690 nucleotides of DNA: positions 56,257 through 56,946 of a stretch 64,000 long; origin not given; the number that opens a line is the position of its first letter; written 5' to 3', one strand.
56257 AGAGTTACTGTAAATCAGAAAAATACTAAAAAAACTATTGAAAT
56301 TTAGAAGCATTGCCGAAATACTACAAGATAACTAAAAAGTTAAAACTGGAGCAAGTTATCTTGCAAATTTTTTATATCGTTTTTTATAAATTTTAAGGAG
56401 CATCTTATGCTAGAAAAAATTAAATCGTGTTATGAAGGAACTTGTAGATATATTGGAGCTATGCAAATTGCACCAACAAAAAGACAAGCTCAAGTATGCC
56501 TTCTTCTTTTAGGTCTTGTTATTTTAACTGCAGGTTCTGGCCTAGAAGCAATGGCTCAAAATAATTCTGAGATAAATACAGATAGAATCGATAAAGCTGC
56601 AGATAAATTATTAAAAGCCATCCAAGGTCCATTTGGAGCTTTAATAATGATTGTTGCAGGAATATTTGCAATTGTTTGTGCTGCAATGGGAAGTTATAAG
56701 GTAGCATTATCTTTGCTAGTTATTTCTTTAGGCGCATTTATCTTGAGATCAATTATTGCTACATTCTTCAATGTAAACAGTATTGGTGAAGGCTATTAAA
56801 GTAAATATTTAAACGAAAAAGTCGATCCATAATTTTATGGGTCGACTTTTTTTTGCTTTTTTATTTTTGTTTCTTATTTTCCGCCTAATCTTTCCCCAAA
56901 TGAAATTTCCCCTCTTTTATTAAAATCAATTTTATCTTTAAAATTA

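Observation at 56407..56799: Orphan VirB2/TrbC-like pilin gene with no other type IV secretion genes in the window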

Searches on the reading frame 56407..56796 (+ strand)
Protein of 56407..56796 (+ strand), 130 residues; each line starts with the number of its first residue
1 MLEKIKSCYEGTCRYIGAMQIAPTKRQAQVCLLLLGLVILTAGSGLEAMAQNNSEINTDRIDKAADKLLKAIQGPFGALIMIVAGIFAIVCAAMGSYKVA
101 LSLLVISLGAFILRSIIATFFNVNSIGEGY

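Call 3: search_protein_families(library=pfam, proteins=[window:56407-56796:+], max_evalue=10)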
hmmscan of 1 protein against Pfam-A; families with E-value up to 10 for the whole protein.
window:56407-56796:+ (130 aa): 3 families
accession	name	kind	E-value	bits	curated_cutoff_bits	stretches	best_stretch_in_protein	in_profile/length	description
PF04956.18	TrbC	-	0.00011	22.8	27.9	1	26-112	6-87/98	TrbC/VIRB2 pilin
PF11992.13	TgpA_N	-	0.1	12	30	1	14-112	38-119/333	TgpA N-terminal domain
PF02361.21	CbiQ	-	0.17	11.9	25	1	72-124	27-77/216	Cobalt transport protein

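Call 4: search_protein_families(library=ncbifam, proteins=[window:56407-56796:+], max_evalue=10)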
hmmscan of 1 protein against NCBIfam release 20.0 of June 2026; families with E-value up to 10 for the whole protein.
window:56407-56796:+ (130 aa): 1 family
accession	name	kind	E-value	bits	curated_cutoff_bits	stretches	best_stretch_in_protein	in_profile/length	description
TIGR02234.1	trp_oprn_chp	hypoth_equivalog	0.12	12.2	71.15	1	27-64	133-170/202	TIGR02234 family membrane protein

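Call 6: find_homologous_proteins(query=window:56407-56796:+, max_evalue=0.01)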
Query window:56407-56796:+ (130 aa): 41 proteins with E <= 0.01 among 95 candidates.
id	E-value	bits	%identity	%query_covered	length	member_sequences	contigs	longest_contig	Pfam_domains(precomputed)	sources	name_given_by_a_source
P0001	6.0e-75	267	100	100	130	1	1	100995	-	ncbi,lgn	-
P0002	3.1e-72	258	98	100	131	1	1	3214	-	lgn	-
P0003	3.3e-58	213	82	100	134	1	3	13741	-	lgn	-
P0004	1.5e-47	178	69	100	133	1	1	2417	-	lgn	-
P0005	8.3e-46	173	70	96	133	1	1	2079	-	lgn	-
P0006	1.2e-43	166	67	98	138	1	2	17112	-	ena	-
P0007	9.6e-43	163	69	93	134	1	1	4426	-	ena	-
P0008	1.4e-41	159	63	97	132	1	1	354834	-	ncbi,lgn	ncbi:MAG: hypothetical protein ACOX3T_05685 [Bdellovibrionota bacterium]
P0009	2.9e-41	158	61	98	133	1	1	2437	-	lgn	-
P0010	7.3e-36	141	58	95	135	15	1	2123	-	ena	-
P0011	1.0e-27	114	48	94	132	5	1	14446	-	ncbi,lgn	-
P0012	6.2e-27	112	48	97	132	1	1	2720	-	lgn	-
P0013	5.4e-26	109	47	94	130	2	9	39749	-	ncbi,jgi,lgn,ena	jgi:hypothetical protein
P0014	2.8e-25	107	45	97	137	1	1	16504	-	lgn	-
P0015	1.1e-23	101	45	95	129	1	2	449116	-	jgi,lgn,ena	jgi:type IV secretory pathway VirB2 component (pilin)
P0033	8.0e-16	76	49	71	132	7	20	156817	-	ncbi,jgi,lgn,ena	jgi:uncharacterized membrane protein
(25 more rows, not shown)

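Call 9: search_protein_families(library=pfam, alignment_id=A1, max_evalue=0.01)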
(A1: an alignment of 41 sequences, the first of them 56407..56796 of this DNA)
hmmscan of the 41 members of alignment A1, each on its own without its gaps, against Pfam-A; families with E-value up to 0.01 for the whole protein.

A. member 1, window:56407-56796:+ (130 aa): 1 family
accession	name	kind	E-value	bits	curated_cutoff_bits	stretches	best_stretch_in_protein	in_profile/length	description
PF04956.18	TrbC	-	0.00011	22.8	27.9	1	26-112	6-87/98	TrbC/VIRB2 pilin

B. families by the number of members that match (of 41 scanned): 3 families
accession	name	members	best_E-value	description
PF04956.18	TrbC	9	0.00011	TrbC/VIRB2 pilin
PF04123.18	DUF373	1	0.0025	Domain of unknown function (DUF373)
PF18303.6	Saf_2TM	1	0.0039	SAVED-fused 2TM effector domain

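Call 10: search_solved_structures(query=A1, max_evalue=10, show_alignments=3)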
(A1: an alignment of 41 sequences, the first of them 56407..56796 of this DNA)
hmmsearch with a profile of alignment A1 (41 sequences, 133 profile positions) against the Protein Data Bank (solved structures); distinct sequences matched with E-value up to 10: 3.
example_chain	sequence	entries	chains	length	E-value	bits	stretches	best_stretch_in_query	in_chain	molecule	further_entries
9p0k_A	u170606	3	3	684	1.1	12.5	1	26-117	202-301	C-X-C chemokine receptor type 3,GFP-like fluorescent chromoprotein FP506, related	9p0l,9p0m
3jbn_F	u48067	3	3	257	1.4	12.1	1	38-89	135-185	40S ribosomal protein eS4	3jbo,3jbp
3j7a_F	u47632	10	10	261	1.4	12.1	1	38-89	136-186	40S ribosomal protein eS4 | 40S ribosomal protein S4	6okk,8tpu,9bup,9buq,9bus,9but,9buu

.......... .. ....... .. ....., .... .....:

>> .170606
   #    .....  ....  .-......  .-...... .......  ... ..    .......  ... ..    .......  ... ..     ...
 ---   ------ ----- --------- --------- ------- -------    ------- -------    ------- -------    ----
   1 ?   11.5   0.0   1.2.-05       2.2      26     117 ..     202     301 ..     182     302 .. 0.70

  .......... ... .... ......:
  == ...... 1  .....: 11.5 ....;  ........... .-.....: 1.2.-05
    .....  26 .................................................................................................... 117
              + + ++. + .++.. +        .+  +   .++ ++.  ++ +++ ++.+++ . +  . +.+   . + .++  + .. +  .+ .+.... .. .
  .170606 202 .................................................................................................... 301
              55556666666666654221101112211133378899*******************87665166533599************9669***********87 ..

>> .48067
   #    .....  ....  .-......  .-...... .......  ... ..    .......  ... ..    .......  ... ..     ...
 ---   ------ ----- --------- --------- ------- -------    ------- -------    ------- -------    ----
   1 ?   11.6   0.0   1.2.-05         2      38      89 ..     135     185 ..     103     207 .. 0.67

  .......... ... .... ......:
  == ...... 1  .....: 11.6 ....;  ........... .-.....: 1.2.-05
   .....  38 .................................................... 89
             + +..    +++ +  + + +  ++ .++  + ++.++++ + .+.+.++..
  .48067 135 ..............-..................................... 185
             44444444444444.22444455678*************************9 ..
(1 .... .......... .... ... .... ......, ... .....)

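Call 11: find_encoding_contigs(protein=P0001, flank=10000, max_places=3)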
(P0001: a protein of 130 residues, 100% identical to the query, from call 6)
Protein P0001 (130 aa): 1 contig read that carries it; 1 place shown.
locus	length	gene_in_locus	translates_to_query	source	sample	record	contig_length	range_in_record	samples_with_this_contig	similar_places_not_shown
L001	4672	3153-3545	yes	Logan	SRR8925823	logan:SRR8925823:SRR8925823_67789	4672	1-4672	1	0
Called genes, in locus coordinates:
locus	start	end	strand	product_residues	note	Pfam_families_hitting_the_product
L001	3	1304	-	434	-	?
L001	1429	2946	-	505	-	PF00089:Trypsin, PF13365:Trypsin_2, PF00595:PDZ (faint), PF17820:PDZ_6 (faint), PF13180:PDZ_2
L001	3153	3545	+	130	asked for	-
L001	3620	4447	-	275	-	PF02666:PS_Dcarbxylase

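Call 12: find_encoding_contigs(protein=P0008, flank=10000, max_places=2)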
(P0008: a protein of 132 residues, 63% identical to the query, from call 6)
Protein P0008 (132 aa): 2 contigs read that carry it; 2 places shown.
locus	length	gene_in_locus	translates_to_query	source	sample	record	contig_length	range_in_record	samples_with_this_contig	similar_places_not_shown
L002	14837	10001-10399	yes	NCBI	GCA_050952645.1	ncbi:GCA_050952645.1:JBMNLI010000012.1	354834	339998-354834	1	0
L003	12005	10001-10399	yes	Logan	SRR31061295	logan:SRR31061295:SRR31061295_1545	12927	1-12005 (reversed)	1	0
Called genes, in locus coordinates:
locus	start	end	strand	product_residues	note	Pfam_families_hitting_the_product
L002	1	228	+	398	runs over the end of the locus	-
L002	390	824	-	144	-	-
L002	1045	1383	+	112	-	-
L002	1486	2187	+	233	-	-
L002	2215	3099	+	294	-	PF00590:TP_methylase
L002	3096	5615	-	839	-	PF13491:FtsK_4TM, PF17854:FtsK_alpha, PF01580:FtsK_SpoIIIE, PF09397:FtsK_gamma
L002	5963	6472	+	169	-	-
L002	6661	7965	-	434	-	PF05221:AdoHcyase, PF00670:AdoHcyase_NAD, PF02826:2-Hacid_dh_C, PF07991:KARI_N (weak)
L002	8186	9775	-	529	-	PF00089:Trypsin, PF13365:Trypsin_2, PF00595:PDZ (weak), PF13180:PDZ_2 (weak), PF17820:PDZ_6 (weak)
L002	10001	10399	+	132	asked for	-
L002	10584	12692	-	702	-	-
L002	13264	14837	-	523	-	?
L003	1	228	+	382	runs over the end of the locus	?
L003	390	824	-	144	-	-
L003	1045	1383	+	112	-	-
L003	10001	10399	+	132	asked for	-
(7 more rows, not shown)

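Call 13: find_encoding_contigs(protein=P0015, flank=10000, max_places=2)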
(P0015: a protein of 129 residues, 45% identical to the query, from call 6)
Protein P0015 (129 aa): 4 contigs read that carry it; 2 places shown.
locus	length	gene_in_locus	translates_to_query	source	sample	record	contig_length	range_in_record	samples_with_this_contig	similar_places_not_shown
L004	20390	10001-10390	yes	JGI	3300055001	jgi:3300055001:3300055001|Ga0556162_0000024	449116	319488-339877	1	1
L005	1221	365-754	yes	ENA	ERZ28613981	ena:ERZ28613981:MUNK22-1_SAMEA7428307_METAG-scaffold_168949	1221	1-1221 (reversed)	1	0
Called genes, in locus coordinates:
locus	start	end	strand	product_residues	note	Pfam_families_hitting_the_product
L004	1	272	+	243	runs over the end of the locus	-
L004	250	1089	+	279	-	-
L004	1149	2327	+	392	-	PF03743:TrbI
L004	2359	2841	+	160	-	-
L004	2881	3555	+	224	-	-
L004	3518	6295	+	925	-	PF11130:TraC_F_IV, PF19044:P-loop_TraG (weak)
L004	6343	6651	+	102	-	-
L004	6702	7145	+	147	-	-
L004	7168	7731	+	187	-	PF03703:bPH_2 (weak)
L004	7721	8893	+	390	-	PF08239:SH3_3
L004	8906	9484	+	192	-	PF01551:Peptidase_M23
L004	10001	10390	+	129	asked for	-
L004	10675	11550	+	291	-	PF00487:FA_desaturase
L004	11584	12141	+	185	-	-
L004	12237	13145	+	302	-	PF16234:DUF4892 (weak), PF05359:DUF748 (faint), PF00691:OmpA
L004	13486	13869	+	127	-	-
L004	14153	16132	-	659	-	-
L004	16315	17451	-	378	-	PF04551:GcpE, PF26540:GcpE_C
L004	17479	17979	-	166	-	-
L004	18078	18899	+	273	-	PF03167:UDG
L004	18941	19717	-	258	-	PF00027:cNMP_binding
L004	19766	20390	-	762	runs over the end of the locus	PF02861:Clp_N, PF00004:AAA, PF17871:AAA_lid_9, PF00004:AAA, PF07724:AAA_2, PF07728:AAA_5, PF13401:AAA_22 (weak), PF10431:ClpB_D2-small, +8 more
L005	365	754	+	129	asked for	-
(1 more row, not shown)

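Call 14: find_encoding_contigs(protein=P0033, flank=10000, max_places=2)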
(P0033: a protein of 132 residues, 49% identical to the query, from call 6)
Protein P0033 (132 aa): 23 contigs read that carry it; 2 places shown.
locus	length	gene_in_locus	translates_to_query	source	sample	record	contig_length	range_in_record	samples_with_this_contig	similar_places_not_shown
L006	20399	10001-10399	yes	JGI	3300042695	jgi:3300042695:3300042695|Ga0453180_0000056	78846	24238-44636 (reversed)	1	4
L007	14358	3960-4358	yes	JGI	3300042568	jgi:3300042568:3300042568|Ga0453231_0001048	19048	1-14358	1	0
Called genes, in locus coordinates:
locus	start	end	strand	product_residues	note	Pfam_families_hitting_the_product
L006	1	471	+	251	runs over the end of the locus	PF00588:SpoU_methylase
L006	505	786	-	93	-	-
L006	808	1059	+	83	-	-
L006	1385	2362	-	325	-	PF00579:tRNA-synt_1b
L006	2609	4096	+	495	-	PF00370:FGGY_N, PF01869:BcrAD_BadFG (faint), PF02782:FGGY_C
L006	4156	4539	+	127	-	-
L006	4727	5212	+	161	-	PF00011:HSP20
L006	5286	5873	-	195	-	PF01594:AI-2E_transport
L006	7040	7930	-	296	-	PF00487:FA_desaturase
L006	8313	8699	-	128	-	PF02410:RsfS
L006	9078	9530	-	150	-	-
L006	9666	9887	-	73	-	-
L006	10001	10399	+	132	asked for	-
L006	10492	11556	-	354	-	PF01435:Peptidase_M48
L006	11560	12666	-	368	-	PF05987:DUF898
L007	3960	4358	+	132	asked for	-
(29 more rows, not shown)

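Call 18: list_cluster_members(proteins=[P0001, P0008, P0015])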
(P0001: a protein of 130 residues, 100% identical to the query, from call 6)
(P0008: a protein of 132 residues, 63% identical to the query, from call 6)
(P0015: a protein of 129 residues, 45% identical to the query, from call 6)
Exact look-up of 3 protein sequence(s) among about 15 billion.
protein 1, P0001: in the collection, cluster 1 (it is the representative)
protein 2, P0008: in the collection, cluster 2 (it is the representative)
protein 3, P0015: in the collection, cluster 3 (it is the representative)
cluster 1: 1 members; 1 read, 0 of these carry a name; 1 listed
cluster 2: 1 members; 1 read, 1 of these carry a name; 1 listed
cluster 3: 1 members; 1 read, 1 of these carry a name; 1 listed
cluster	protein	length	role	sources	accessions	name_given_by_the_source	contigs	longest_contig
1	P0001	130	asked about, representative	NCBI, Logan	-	-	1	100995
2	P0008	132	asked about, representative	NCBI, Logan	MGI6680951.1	MAG: hypothetical protein ACOX3T_05685 [Bdellovibrionota bacterium]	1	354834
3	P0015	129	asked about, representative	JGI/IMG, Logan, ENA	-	type IV secretory pathway VirB2 component (pilin)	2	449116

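Call 19: search_protein_families(library=pfam, proteins=[L004:250-1089:+, L004:1149-2327:+, L004:2359-2841:+, L004:2881-3555:+, L004:3518-6295:+, L004:6343-6651:+, L004:6702-7145:+, L004:7168-7731:+, L004:7721-8893:+, L004:8906-9484:+], max_evalue=0.1)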
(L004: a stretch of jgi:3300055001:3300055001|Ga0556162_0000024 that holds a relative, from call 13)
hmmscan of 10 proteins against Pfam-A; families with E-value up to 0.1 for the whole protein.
L004:250-1089:+ (279 aa): 3 families
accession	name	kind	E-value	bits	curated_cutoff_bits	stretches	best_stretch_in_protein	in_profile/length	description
PF09544.15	DUF2381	-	0.00019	21.3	29.2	1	37-137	18-126/288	Protein of unknown function (DUF2381)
PF23536.1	TraK_C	-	0.00032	21.2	28.5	1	179-255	26-101/110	TraK C-terminal domain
PF06586.17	TraK_N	-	0.0078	17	24.8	1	46-131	4-93/100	TraK N-terminal domain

L004:1149-2327:+ (392 aa): 1 family
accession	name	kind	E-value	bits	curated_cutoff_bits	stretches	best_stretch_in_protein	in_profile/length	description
PF03743.19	TrbI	-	2.1e-11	44.5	35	1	182-364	5-178/188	Bacterial conjugation TrbI-like protein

L004:2359-2841:+ (160 aa): 1 family
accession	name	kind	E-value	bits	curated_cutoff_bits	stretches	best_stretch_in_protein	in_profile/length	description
PF09676.15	TraV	-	0.0002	22.8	21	1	67-134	60-128/128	Type IV conjugative transfer system lipoprotein (TraV)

L004:2881-3555:+ (224 aa): 0 families

L004:3518-6295:+ (925 aa): 7 families
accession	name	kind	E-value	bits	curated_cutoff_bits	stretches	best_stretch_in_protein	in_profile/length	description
PF11130.14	TraC_F_IV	-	7.5e-11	42.1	28.1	1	18-380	1-341/375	TraC protein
PF19044.6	P-loop_TraG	-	1.7e-08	34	25.8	1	649-815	185-354/413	TraG P-loop domain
PF13191.12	AAA_16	-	0.016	16.1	32.6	1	472-502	24-54/167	AAA ATPase domain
PF00270.35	DEAD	-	0.024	14.8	26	0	707-747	109-152/167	DEAD/DEAH box helicase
PF09848.15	SLFN-g3_helicase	-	0.032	14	24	0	475-496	4-25/354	Schlafen group 3, DNA/RNA helicase domain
PF13401.12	AAA_22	-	0.047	14.4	27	0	474-499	7-32/130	AAA domain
PF05625.17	PAXNEB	-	0.068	12.6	28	0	337-413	175-249/366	PAXNEB protein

L004:6343-6651:+ (102 aa): 0 families

L004:6702-7145:+ (147 aa): 0 families

L004:7168-7731:+ (187 aa): 1 family
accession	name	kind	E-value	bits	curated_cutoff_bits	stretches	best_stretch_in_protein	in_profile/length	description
PF03703.20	bPH_2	-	1.9e-07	31.6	22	1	82-154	8-78/78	Bacterial PH domain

L004:7721-8893:+ (390 aa): 4 families
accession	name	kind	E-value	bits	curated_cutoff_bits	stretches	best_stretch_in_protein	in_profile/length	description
PF08239.17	SH3_3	-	6.5e-08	33.1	27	1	280-329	3-53/54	Bacterial SH3 domain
PF06347.19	SH3_4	-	0.00014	22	24.1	1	278-326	3-51/56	Bacterial SH3 domain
PF23795.1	SH3_YKFC_2nd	-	0.00022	21.5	27.4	1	277-329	3-54/57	YKFC SH3b2 domain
PF13148.11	DUF3987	-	0.0084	15.8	27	1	141-227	86-168/364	Protein of unknown function (DUF3987)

L004:8906-9484:+ (192 aa): 1 family
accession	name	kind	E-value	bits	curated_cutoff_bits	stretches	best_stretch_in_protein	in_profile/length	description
PF01551.29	Peptidase_M23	-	4.3e-35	120.2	28.7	1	85-179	2-96/96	Peptidase family M23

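Call 37: find_homologous_proteins(query=L062:2863-5577:+, max_evalue=1e-50)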
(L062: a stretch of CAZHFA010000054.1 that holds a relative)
Query L062:2863-5577:+ (905 aa): 297 proteins with E <= 1e-50 among 8000 candidates; the best 120 are listed.
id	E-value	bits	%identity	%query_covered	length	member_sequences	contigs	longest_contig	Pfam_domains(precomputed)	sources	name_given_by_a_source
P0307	0.0e+0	1993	94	100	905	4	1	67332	PF19044.7,PF11130.15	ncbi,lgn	-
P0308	0.0e+0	1832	87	100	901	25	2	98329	PF19044.7,PF11130.15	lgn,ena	-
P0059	0.0e+0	1465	69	100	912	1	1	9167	PF19044.7,PF11130.15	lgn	-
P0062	0.0e+0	1455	69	100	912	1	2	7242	PF19044.7,PF11130.15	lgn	-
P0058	0.0e+0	1453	69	100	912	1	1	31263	PF19044.7,PF11130.15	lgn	-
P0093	0.0e+0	1452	69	100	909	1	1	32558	PF19044.7,PF11130.15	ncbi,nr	ncbi:MAG: TraC family protein [Deltaproteobacteria bacterium]|nr:TraC family protein [Deltaproteobac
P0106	0.0e+0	1450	70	98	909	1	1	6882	PF19044.7,PF11130.15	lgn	-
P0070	0.0e+0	1446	68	100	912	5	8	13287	PF19044.7,PF11130.15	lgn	-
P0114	0.0e+0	1445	69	99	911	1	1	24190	PF19044.7,PF11130.15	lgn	-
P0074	0.0e+0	1445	68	100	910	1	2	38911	PF19044.7,PF11130.15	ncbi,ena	-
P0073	0.0e+0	1443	69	100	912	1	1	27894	PF19044.7,PF11130.15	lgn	-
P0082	0.0e+0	1443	68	100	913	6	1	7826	PF19044.7,PF11130.15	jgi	-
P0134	0.0e+0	1443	70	98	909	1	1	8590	PF19044.7,PF11130.15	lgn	-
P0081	0.0e+0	1442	68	99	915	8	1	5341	PF19044.7,PF11130.15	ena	-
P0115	0.0e+0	1442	69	98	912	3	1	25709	PF19044.7,PF11130.15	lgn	-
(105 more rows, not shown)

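Call 38: find_encoding_contigs(protein=P0307, flank=10000, max_places=6)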
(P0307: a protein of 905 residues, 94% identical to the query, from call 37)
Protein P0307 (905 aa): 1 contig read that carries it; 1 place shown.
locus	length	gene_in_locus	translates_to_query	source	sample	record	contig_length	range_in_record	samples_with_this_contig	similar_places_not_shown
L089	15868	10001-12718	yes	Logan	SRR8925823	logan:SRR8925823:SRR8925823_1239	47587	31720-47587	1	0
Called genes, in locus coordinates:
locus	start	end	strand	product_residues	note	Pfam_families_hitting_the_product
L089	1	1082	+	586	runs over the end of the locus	-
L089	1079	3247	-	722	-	PF12696:TraG-D_C (weak)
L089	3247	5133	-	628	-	-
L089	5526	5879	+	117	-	-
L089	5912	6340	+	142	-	-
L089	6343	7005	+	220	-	PF05309:TraE (weak)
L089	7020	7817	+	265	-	-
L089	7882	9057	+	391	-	PF03743:TrbI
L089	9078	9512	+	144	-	-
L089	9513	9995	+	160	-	-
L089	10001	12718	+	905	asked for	PF11130:TraC_F_IV (weak), PF19044:P-loop_TraG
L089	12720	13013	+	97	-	-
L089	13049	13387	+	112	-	-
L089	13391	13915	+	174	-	PF03703:bPH_2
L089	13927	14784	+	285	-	PF06347:SH3_4, PF08239:SH3_3, PF23795:SH3_YKFC_2nd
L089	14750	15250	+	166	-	PF01551:Peptidase_M23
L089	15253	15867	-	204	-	?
